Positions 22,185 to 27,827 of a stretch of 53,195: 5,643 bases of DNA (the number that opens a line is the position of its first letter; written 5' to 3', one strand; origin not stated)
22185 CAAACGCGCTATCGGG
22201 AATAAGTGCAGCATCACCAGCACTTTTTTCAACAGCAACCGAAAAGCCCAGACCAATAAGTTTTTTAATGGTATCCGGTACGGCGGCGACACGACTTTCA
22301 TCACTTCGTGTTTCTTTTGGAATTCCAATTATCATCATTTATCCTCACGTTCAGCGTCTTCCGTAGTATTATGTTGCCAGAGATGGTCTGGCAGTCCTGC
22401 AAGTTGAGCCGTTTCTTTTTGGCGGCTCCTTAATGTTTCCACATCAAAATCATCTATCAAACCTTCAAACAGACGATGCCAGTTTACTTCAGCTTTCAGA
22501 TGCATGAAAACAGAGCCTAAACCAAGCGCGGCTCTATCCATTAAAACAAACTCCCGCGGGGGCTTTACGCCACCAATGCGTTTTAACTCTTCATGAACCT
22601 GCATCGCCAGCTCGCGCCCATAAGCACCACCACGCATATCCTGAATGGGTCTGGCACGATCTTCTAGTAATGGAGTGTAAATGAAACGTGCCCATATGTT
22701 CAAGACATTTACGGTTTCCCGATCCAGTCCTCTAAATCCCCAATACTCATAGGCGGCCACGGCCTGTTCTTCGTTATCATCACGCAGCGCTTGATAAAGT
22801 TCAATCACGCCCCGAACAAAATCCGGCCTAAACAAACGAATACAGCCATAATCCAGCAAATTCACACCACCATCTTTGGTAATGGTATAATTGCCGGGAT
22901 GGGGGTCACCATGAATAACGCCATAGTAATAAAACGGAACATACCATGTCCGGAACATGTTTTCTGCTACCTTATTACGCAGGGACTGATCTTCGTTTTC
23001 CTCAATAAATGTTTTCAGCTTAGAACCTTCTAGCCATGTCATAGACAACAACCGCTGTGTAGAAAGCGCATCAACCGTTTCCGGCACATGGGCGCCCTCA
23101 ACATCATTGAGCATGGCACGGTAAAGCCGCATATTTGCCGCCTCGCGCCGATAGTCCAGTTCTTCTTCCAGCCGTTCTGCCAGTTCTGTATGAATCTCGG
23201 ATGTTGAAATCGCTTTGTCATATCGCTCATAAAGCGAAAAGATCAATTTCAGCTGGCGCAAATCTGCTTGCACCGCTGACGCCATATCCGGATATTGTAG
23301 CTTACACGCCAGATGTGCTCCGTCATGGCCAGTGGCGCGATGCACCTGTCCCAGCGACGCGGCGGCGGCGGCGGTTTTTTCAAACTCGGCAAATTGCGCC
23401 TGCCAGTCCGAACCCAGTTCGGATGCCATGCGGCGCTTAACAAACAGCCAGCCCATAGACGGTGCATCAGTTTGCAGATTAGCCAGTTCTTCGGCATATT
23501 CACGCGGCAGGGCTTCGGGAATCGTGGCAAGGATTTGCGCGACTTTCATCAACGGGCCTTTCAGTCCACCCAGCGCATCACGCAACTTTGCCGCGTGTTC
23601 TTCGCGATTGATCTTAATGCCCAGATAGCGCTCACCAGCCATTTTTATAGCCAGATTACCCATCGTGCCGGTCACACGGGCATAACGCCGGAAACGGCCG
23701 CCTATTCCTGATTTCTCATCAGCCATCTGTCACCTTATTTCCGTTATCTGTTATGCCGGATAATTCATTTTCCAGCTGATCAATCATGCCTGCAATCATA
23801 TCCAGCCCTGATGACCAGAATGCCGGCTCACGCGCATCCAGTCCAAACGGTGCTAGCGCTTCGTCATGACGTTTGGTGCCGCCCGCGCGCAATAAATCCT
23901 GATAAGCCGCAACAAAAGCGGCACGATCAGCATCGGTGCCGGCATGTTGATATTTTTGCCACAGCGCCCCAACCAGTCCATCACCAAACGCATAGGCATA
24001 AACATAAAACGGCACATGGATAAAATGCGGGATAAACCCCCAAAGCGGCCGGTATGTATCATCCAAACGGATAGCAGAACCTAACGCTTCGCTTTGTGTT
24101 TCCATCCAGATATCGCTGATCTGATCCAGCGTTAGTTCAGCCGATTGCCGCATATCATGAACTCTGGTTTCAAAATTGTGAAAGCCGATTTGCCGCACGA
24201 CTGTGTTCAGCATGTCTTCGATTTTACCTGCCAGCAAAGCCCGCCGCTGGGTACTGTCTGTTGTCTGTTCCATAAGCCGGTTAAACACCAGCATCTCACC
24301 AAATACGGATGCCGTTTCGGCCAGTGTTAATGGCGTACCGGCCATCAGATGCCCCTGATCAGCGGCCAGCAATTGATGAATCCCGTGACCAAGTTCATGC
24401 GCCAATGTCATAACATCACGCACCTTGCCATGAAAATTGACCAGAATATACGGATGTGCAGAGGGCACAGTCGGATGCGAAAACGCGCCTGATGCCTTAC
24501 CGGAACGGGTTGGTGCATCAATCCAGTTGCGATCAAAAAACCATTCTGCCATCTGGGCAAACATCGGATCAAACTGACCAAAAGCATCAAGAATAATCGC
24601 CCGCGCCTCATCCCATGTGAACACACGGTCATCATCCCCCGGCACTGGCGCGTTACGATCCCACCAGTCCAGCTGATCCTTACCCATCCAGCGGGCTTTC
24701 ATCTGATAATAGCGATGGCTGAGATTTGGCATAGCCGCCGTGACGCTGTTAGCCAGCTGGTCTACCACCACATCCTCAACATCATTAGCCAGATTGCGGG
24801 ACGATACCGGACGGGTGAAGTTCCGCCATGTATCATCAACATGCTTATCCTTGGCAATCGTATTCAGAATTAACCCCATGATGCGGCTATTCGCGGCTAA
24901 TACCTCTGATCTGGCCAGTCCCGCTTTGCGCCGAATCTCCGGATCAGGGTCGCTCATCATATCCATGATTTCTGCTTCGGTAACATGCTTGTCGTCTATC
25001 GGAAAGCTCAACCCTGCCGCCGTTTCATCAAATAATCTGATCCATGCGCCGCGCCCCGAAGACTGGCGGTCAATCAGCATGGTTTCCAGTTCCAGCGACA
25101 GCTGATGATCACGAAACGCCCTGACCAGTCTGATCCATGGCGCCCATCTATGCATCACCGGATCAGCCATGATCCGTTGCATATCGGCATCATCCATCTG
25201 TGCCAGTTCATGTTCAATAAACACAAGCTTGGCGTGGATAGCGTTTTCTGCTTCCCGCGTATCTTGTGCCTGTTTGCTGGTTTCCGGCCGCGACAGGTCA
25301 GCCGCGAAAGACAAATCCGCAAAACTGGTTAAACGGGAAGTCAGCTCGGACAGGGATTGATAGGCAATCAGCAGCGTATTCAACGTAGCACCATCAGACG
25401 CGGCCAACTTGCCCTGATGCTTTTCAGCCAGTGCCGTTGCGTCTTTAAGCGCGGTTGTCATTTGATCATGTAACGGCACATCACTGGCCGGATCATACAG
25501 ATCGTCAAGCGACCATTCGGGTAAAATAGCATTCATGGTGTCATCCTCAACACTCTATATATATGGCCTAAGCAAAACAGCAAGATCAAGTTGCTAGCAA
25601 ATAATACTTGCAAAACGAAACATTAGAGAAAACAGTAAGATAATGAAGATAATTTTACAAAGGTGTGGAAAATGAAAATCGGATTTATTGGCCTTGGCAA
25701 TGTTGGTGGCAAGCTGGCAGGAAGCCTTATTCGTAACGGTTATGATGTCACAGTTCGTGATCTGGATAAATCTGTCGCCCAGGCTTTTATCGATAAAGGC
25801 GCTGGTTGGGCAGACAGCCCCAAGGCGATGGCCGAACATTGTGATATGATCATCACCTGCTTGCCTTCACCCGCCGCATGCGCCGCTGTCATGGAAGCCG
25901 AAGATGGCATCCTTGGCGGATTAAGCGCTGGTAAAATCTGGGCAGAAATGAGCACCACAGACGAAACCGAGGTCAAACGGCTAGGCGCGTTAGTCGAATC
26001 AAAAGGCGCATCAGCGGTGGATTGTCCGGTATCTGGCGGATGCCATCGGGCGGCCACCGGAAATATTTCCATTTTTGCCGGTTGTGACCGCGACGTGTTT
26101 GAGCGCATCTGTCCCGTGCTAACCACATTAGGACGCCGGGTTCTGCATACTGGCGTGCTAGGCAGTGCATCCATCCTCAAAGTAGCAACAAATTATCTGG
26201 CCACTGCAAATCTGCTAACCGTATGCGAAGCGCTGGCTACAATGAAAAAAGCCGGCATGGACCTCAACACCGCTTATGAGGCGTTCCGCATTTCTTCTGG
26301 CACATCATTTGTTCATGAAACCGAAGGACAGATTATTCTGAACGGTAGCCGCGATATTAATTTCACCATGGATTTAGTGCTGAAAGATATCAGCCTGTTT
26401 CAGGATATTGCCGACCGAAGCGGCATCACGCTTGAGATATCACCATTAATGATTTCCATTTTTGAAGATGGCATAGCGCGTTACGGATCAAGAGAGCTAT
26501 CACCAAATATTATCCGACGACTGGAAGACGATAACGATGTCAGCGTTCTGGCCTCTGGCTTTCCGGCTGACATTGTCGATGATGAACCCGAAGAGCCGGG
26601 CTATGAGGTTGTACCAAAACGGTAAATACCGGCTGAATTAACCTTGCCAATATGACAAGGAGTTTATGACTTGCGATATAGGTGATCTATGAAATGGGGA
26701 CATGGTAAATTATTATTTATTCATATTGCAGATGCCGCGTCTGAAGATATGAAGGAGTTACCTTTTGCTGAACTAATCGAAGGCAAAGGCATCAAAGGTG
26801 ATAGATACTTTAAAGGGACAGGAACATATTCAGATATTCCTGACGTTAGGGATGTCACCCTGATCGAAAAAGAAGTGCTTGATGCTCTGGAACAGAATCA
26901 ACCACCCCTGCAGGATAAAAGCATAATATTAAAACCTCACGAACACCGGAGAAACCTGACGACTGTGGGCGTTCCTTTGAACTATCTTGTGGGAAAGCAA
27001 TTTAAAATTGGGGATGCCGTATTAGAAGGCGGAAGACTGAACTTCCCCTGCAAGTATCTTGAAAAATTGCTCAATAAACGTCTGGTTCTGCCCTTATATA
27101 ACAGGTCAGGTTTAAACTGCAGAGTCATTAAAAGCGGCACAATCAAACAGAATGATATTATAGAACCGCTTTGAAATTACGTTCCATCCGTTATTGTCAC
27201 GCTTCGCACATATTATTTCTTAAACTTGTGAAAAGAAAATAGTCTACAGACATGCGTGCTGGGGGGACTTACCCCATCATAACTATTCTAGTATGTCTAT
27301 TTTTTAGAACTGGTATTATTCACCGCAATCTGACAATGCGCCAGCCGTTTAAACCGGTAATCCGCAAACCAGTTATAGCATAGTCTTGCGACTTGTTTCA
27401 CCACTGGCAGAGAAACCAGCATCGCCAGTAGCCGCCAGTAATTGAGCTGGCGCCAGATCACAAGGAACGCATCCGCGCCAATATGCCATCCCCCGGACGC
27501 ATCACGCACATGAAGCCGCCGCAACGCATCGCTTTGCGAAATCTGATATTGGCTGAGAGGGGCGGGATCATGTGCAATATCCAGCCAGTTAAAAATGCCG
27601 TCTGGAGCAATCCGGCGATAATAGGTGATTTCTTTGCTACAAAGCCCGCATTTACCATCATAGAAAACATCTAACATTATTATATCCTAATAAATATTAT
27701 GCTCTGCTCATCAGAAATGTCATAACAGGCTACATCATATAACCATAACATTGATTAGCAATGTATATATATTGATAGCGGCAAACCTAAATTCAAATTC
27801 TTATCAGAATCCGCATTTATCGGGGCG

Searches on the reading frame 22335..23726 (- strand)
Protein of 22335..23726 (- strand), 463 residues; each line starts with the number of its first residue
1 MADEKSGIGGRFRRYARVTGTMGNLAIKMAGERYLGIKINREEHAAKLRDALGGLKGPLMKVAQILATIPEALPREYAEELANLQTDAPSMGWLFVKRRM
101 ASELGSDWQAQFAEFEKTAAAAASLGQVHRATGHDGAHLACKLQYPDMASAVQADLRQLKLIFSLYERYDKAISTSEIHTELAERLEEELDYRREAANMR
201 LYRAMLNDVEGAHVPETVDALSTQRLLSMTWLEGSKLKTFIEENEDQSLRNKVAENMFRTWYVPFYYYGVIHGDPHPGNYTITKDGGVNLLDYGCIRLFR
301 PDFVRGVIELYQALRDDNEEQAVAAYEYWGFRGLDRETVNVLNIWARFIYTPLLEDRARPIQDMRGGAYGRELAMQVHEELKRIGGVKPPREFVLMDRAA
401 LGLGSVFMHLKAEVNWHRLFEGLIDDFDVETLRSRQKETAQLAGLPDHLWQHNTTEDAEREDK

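Call 22: search_protein_families(library=pfam, proteins=[window:22335-23726:-], max_evalue=0.0001)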
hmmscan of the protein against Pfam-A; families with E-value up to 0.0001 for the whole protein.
window:22335-23726:- (463 aa): 1 family
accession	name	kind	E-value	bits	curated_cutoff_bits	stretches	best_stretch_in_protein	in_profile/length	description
PF03109.22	ABC1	-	6.4e-56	189.7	22.9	1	84-323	2-241/244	ABC1 atypical kinase-like domain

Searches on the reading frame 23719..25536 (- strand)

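Call 22: search_protein_families(library=pfam, proteins=[window:23719-25536:-], max_evalue=0.0001)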
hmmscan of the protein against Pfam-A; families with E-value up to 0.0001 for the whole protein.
window:23719-25536:- (605 aa): 2 families
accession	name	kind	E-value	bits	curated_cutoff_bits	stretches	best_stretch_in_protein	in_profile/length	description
PF01432.26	Peptidase_M3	-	1.5e-44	153.5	27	1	193-577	2-454/457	Peptidase family M3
PF08439.15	Peptidase_M3_N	-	6.6e-12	45.9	25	1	110-178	1-70/70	Oligopeptidase F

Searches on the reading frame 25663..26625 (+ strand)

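Call 22: search_protein_families(library=pfam, proteins=[window:25663-26625:+], max_evalue=0.0001)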
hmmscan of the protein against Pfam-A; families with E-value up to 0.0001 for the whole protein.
window:25663-26625:+ (320 aa): 3 families
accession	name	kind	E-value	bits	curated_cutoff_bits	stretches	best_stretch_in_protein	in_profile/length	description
PF03446.21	NAD_binding_2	-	2.9e-42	144.8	21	1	5-164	1-161/161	NAD binding domain of 6-phosphogluconate dehydrogenase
PF14833.11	NAD_binding_11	-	2e-20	73.7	30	1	167-277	1-112/122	NAD-binding of NADP-dependent 3-hydroxyisobutyrate dehydrogenase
PF03807.23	F420_oxidored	-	3.1e-08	34.5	21.6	1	5-79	1-79/94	NADP oxidoreductase coenzyme F420-dependent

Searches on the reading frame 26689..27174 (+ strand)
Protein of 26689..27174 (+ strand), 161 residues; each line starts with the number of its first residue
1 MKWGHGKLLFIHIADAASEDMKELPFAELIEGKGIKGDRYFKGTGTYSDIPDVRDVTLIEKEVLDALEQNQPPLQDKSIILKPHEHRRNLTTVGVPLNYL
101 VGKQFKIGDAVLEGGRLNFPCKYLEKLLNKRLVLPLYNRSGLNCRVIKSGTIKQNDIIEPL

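Call 90: search_protein_families(library=pfam, proteins=[window:26689-27174:+], max_evalue=0.001)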
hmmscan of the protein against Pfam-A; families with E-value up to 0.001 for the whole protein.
window:26689-27174:+ (161 aa): 1 family
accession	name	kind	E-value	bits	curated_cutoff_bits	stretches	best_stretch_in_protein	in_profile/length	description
PF03473.23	MOSC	-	2.2e-08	34.6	22.7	1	54-158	10-119/120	MOSC domain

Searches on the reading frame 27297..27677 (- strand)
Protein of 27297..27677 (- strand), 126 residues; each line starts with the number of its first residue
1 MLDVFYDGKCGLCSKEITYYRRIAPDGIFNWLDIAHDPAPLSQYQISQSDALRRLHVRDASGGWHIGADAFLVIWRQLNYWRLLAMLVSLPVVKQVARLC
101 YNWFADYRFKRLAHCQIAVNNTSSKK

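Call 90: search_protein_families(library=pfam, proteins=[window:27297-27677:-], max_evalue=0.001)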
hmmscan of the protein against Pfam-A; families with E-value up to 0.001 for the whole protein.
window:27297-27677:- (126 aa): 1 family
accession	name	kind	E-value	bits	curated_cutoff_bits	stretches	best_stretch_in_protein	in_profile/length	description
PF04134.17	DCC1-like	-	3e-27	96.5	27.8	1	4-110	1-109/113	DCC1-like thiol-disulfide oxidoreductase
